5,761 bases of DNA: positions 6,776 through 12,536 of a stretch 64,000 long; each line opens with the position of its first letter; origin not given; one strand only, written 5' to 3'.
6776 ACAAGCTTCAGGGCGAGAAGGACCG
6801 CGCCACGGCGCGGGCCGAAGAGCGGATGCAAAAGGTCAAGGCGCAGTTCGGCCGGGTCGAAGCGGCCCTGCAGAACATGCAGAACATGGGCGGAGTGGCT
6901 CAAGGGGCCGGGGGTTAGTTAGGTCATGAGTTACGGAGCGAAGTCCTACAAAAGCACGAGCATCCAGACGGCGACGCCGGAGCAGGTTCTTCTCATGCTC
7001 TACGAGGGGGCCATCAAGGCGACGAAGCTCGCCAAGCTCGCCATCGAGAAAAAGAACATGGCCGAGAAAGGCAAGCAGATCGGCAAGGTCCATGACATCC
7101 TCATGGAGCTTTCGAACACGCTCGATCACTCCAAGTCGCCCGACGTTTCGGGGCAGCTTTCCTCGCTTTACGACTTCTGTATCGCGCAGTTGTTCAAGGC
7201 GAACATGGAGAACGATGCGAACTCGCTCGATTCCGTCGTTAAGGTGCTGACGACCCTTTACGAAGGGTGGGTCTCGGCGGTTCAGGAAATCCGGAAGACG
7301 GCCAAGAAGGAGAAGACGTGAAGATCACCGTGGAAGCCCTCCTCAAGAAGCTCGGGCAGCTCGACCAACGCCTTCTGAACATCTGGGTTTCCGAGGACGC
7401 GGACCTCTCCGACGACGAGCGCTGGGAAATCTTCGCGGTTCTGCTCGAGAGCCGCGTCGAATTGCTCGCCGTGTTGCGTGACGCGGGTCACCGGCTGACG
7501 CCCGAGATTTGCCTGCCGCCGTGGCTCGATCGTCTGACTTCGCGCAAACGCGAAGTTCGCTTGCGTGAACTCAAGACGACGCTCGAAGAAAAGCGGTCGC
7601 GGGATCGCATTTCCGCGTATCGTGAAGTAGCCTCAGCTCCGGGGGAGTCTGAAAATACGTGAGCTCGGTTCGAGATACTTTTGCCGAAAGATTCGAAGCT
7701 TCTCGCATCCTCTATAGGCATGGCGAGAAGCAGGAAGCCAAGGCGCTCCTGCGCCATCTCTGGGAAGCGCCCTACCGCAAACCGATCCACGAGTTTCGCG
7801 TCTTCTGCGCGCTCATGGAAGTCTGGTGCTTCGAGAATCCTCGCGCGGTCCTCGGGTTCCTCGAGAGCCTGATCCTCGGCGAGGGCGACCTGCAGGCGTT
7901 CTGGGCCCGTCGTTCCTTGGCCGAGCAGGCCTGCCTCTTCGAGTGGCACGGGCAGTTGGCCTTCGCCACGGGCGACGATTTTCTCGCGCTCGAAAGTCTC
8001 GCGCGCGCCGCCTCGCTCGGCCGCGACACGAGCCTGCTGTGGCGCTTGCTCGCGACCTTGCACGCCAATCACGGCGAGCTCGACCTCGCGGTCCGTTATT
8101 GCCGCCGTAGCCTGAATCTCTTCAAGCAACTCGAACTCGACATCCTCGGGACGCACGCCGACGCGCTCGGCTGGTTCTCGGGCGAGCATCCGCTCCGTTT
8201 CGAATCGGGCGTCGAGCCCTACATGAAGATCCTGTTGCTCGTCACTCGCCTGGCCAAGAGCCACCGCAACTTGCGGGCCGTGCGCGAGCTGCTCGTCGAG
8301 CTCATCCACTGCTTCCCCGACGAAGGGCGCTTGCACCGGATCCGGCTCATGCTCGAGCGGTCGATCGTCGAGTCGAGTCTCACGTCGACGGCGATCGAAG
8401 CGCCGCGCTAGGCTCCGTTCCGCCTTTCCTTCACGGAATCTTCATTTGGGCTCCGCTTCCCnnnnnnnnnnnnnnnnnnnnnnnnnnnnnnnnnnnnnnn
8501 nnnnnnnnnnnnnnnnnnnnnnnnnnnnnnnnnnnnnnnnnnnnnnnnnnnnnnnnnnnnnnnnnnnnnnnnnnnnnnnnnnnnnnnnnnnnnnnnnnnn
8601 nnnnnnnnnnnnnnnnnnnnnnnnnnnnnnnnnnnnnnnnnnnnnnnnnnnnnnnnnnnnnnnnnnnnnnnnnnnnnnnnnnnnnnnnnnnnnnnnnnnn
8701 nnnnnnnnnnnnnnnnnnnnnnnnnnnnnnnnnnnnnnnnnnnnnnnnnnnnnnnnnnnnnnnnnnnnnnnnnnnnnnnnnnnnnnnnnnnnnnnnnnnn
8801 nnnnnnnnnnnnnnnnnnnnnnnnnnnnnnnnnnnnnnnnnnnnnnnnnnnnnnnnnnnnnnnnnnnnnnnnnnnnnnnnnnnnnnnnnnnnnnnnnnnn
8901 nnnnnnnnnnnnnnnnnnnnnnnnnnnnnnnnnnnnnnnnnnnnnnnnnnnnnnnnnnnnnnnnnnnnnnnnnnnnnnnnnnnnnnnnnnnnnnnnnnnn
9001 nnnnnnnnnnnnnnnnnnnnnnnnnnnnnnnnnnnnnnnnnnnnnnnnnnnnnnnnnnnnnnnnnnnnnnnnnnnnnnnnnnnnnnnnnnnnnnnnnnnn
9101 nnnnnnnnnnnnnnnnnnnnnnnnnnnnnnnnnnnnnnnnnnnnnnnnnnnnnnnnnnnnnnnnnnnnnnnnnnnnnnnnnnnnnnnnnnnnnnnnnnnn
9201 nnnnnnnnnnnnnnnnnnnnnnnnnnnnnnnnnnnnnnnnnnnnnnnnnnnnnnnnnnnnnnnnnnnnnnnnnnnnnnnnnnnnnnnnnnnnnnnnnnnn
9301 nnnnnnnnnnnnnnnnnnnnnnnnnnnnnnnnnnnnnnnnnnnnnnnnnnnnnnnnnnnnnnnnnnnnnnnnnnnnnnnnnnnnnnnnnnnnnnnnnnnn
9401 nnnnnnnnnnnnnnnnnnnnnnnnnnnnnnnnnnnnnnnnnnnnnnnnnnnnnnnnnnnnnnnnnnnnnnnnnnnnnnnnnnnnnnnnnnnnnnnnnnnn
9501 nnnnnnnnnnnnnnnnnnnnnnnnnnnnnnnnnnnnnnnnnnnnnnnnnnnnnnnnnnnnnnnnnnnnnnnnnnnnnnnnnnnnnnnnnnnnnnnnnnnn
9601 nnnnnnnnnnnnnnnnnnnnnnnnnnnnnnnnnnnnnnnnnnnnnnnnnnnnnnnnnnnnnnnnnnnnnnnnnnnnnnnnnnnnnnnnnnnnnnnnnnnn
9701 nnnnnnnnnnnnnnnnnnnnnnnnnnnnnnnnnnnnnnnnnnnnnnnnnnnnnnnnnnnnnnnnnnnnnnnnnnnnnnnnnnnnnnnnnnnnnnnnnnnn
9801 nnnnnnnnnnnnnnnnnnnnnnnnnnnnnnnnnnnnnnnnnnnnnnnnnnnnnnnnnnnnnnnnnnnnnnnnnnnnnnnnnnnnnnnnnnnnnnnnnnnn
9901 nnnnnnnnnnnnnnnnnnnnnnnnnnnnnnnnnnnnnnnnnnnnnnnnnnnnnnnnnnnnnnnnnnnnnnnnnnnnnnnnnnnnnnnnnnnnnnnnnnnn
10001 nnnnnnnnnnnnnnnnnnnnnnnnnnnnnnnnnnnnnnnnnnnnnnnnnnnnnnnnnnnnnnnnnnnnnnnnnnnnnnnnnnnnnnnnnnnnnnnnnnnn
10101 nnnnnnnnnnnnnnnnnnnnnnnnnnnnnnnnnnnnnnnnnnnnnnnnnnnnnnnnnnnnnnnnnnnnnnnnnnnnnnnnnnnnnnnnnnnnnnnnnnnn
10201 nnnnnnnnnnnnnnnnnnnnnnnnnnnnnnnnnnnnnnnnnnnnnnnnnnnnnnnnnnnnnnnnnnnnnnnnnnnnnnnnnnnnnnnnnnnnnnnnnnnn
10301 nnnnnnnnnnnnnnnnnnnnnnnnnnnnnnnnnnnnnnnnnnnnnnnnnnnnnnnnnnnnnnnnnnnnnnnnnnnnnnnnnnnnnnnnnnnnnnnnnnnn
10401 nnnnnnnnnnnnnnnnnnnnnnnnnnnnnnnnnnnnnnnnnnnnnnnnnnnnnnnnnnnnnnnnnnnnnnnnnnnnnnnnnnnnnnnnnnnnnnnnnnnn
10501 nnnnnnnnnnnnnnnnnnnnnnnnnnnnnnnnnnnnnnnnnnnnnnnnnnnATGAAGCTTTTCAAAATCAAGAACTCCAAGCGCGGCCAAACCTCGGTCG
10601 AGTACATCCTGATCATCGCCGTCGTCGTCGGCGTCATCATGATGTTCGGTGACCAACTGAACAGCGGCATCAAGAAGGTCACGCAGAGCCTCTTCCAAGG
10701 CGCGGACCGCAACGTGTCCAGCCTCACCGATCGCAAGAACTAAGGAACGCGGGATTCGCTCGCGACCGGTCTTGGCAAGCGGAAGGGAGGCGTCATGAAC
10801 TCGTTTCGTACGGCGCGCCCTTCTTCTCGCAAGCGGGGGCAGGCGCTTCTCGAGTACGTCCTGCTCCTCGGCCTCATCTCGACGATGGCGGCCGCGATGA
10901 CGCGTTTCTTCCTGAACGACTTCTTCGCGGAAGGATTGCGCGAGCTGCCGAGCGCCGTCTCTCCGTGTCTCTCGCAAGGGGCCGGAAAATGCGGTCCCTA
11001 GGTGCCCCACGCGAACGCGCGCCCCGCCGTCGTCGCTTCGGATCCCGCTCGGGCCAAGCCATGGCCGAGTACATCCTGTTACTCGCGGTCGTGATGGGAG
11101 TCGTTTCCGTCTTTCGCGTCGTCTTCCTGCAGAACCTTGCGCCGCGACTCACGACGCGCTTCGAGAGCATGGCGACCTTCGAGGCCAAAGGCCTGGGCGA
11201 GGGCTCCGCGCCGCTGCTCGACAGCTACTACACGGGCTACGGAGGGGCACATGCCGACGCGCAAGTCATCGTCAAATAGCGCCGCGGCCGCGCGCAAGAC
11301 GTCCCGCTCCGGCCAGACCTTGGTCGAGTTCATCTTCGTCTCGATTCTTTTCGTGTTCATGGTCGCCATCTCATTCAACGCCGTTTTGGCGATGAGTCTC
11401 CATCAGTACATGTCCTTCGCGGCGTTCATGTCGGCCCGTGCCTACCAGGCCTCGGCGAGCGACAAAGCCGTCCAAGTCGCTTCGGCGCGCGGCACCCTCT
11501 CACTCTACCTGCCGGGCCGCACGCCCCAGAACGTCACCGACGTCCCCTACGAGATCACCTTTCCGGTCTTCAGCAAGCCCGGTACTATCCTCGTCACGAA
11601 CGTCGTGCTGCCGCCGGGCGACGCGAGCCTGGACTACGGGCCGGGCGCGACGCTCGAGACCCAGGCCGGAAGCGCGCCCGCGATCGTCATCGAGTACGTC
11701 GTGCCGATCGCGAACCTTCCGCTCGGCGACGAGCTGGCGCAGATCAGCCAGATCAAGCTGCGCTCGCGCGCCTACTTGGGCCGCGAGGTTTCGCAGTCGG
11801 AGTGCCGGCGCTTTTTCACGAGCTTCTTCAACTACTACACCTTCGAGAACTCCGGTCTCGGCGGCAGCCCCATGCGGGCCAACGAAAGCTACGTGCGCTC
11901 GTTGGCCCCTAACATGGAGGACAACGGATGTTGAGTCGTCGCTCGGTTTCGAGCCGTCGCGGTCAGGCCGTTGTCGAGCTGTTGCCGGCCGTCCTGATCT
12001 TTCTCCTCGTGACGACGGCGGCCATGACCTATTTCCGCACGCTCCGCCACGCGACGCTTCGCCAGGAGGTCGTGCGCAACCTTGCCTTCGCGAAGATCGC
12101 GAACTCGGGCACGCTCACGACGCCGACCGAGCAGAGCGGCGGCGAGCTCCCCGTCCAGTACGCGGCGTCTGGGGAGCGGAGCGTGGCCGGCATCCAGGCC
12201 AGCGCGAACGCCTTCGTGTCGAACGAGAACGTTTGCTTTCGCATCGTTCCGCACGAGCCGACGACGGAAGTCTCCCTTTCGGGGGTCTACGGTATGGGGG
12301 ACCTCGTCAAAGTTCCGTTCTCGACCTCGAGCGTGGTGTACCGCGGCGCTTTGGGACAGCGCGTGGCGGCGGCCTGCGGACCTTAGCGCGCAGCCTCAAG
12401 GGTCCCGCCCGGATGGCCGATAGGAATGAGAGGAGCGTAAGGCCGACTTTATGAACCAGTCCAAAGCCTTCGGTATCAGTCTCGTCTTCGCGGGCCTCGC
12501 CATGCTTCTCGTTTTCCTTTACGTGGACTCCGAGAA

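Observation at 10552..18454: Tad/Flp pilus locus with three tandem Flp pilins, a fused CpaE(TadZ)-CpaF(TadA) ATPase and a single platform gene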

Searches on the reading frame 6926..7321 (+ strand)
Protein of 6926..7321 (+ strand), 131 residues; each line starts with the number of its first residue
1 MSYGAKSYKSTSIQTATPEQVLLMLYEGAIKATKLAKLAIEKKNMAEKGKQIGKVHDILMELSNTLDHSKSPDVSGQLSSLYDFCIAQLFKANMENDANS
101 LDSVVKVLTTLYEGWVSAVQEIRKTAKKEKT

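Call 22: search_protein_families(library=pfam, proteins=[window:6926-7321:+], max_evalue=0.001)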
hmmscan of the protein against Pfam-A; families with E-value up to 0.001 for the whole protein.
window:6926-7321:+ (131 aa): 1 family
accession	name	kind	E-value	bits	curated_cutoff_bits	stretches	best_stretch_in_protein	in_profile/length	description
PF02561.19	FliS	-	1.1e-37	129.3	26.7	1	6-118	2-114/115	Flagellar protein FliS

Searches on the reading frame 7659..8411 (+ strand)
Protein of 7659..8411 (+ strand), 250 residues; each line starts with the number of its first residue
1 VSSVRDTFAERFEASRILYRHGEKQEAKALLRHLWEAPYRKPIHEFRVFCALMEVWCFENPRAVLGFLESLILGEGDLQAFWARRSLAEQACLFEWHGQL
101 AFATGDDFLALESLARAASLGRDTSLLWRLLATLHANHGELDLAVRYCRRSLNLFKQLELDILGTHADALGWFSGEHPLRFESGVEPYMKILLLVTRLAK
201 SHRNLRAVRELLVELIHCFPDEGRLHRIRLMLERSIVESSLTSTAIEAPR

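Call 22: search_protein_families(library=pfam, proteins=[window:7659-8411:+], max_evalue=0.001)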
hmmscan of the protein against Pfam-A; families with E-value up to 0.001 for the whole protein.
window:7659-8411:+ (250 aa): 1 family
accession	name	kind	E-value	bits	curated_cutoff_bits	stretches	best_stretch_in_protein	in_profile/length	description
PF07719.23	TPR_2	-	0.00018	21.8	27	0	127-156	3-32/34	Tetratricopeptide repeat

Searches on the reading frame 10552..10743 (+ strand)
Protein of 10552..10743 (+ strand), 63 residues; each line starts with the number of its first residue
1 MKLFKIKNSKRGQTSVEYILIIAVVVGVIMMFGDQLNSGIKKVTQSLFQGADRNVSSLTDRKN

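Call 3: search_protein_families(library=pfam, proteins=[window:10552-10743:+], max_evalue=0.1)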
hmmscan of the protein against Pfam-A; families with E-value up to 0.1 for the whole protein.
window:10552-10743:+ (63 aa): 4 families
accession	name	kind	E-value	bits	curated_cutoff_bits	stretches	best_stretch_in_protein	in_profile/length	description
PF04021.17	Class_IIIsignal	-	2.4e-07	30.9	23.7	1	10-33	1-24/27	Class III signal peptide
PF16982.10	Flp1_like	-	4.2e-07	29.8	33.5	1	12-49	8-45/49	Putative Flagellin, Flp1-like, domain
PF04964.19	Flp_Fap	-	0.005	17.1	32.2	1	7-43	2-38/46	Flp/Fap pilin component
PF11283.13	DUF3084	-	0.019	15.3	25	1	18-49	4-35/77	Protein of unknown function (DUF3084)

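Call 5: search_protein_families(library=ncbifam, proteins=[window:10552-10743:+], max_evalue=0.01)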
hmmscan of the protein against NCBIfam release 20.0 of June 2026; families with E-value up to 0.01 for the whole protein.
window:10552-10743:+ (63 aa): 0 families

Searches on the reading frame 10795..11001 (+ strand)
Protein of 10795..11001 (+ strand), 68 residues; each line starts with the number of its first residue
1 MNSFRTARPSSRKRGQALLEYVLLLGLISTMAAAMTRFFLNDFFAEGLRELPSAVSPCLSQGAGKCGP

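Call 3: search_protein_families(library=pfam, proteins=[window:10795-11001:+], max_evalue=0.1)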
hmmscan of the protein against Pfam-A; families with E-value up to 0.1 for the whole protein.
window:10795-11001:+ (68 aa): 1 family
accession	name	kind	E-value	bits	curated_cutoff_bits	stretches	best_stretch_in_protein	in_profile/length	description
PF04021.17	Class_IIIsignal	-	0.0021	18.4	23.7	1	13-37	1-25/27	Class III signal peptide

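Call 5: search_protein_families(library=ncbifam, proteins=[window:10795-11001:+], max_evalue=0.01)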
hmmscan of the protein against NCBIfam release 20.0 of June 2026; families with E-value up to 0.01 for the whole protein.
window:10795-11001:+ (68 aa): 0 families

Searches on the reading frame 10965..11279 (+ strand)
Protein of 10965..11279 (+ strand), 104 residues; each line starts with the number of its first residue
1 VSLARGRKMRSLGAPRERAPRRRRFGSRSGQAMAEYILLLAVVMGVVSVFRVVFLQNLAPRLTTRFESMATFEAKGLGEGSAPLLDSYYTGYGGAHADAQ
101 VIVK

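Call 3: search_protein_families(library=pfam, proteins=[window:10965-11279:+], max_evalue=0.1)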
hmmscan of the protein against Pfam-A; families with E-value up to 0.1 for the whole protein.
window:10965-11279:+ (104 aa): 0 families

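Call 5: search_protein_families(library=ncbifam, proteins=[window:10965-11279:+], max_evalue=0.01)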
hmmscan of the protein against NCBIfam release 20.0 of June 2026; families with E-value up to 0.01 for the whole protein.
window:10965-11279:+ (104 aa): 0 families

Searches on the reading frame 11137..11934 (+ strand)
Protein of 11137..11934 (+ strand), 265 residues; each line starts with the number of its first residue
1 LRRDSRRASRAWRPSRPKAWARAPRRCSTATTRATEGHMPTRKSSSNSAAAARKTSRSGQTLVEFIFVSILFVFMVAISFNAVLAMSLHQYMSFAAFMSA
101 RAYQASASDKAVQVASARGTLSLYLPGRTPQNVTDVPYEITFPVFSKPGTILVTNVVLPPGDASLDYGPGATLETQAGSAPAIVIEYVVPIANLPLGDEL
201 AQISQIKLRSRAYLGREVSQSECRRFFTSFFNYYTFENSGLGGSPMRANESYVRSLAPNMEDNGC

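Call 3: search_protein_families(library=pfam, proteins=[window:11137-11934:+], max_evalue=0.1)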
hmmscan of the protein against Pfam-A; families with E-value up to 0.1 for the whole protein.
window:11137-11934:+ (265 aa): 1 family
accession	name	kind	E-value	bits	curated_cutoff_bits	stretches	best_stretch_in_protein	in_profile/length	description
PF07811.17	TadE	-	0.017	15.6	22.9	1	59-101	1-43/43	TadE-like protein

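Call 5: search_protein_families(library=ncbifam, proteins=[window:11137-11934:+], max_evalue=0.01)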
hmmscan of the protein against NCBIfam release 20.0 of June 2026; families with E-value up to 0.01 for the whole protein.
window:11137-11934:+ (265 aa): 0 families

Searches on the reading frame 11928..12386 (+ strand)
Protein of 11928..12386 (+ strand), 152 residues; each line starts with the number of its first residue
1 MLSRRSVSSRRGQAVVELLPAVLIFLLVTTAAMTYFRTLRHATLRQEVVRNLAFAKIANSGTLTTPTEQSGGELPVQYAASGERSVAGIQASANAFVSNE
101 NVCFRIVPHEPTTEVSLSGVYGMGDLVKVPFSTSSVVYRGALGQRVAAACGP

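Call 3: search_protein_families(library=pfam, proteins=[window:11928-12386:+], max_evalue=0.1)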
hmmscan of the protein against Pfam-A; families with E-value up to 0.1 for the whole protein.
window:11928-12386:+ (152 aa): 0 families

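Call 5: search_protein_families(library=ncbifam, proteins=[window:11928-12386:+], max_evalue=0.01)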
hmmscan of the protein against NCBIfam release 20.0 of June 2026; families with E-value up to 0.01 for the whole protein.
window:11928-12386:+ (152 aa): 0 families
